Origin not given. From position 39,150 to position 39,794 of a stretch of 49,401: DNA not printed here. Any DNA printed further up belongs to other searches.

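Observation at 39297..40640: Split HipA-like kinase module in reversed order: kinase core first, HipS-like N-subdomain second, no HipB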

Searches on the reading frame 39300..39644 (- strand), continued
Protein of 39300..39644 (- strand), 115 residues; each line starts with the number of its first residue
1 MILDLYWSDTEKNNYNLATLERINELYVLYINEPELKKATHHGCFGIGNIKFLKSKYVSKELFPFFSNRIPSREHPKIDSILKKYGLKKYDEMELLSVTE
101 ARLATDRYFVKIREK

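Call 73: search_protein_families(library=pfam, proteins=[L030:3005-3871:+, L030:3887-4591:+], max_evalue=0.01)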
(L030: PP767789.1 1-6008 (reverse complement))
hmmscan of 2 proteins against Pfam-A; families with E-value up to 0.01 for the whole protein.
L030:3005-3871:+ (289 aa): 3 families
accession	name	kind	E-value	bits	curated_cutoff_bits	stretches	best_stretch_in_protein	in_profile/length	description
PF07804.18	HipA_C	-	3.2e-14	53.5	30.5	1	19-180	5-165/213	HipA-like C-terminal domain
PF06702.18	Fam20C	-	1.4e-05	25.3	26.8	1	98-180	52-133/218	Golgi casein kinase, C-terminal, Fam20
PF00454.33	PI3_PI4_kinase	-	0.0033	17.8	27.1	1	136-160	133-157/241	Phosphatidylinositol 3- and 4-kinase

L030:3887-4591:+ (235 aa): 3 families
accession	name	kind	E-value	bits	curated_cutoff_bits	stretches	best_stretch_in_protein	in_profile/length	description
PF08797.16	HIRAN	-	2.2e-12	47.1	24.7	1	132-223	6-91/96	HIRAN domain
PF23728.1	Tubby_C_like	-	5.1e-06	27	24.4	1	166-225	6-64/172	Tubby C-terminal like domain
PF13657.11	Couple_hipA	-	0.0014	19.5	22.5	1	25-109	10-92/99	HipA N-terminal domain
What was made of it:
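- On hipIN / PADLOC PDC-M03: The reference phage HipN has HIRAN at E 2e-12 (call 73).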

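Call 83: search_protein_families(library=phrogs, proteins=[window:39300-39644:-], max_evalue=0.01)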
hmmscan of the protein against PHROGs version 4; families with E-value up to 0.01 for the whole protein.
window:39300-39644:- (115 aa): 1 family
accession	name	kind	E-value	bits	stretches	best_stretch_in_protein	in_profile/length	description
phrog_8026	-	unknown function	1.3e-12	48.7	1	13-108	18-112/246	-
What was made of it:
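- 39297..39644 (-): 115-aa HipS-like protein of the HipN type, without a HIRAN domain. Hallmark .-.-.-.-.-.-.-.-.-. (residues 62-71) and a clade-specific invariant G-C-x-G-I-G loop (43-48). phrog_8026, E 1.3e-12 (call 83).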

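Call 92: search_protein_families(library=pfam, proteins=[L019:7370-8476:+], max_evalue=0.1)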
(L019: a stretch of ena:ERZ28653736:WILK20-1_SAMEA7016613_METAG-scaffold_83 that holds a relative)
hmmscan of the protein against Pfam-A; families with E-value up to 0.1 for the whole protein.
L019:7370-8476:+ (368 aa): 0 families

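Call 96: fold_search(model_id=the predicted structure, library=viral)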
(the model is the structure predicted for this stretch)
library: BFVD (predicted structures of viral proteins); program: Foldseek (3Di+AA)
matches with E <= 10: 641; with E <= 0.001: 0
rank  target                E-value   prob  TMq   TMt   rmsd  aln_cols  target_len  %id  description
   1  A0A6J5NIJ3            2.6e-02  0.18  0.19  0.12  13.3        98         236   16  Uncharacterized protein [uncultured Caudovirales phage]
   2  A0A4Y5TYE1            1.2e-01  0.21  0.29  0.26  11.0       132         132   11  Uncharacterized protein [Escherichia phage vB_EcoM-ECP26]
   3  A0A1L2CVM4            2.1e-01  0.23  0.23  0.26  11.2        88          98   10  Uncharacterized protein [Pectobacterium phage vB_PcaM_CBB]
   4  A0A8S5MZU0            2.4e-01  0.23  0.32  0.24   9.2       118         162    9  Uncharacterized protein [Siphoviridae sp. ct8eQ1]
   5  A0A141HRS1            3.1e-01  0.10  0.22  0.14   9.9        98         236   15  (no name in the UniProt tables at hand)
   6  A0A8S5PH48            3.3e-01  0.21  0.21  0.14   3.7        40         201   15  Uncharacterized protein [Siphoviridae sp. ctLOE2]
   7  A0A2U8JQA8            3.3e-01  0.18  0.21  0.04   4.4        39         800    5  Nonstructural polyprotein (Fragment) [Robinvale bee virus 3]
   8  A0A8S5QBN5            3.8e-01  0.33  0.24  0.43   5.9        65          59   12  Uncharacterized protein [Siphoviridae sp. ctfR912]
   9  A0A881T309            4.3e-01  0.09  0.24  0.22  14.2       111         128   12  (no name in the UniProt tables at hand)
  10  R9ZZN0                4.6e-01  0.33  0.30  0.30   8.6        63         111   11  Uncharacterized protein [Cellulophaga phage phi18:3]
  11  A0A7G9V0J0            4.6e-01  0.18  0.16  0.26   5.5        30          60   13  (no name in the UniProt tables at hand)
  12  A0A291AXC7            4.6e-01  0.16  0.17  0.30   4.2        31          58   26  Uncharacterized protein [Shigella phage Sf11 SMD-2017]
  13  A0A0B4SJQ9            4.6e-01  0.02  0.13  0.13  13.3       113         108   14  Uncharacterized protein [Proteus phage pPM_01]
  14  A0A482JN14            4.9e-01  0.06  0.18  0.20  13.1       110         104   12  Uncharacterized protein [Shigella phage Silverhawkium]
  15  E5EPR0                5.2e-01  0.10  0.21  0.10  12.3       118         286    8  Uncharacterized protein [Acinetobacter phage Acj9]
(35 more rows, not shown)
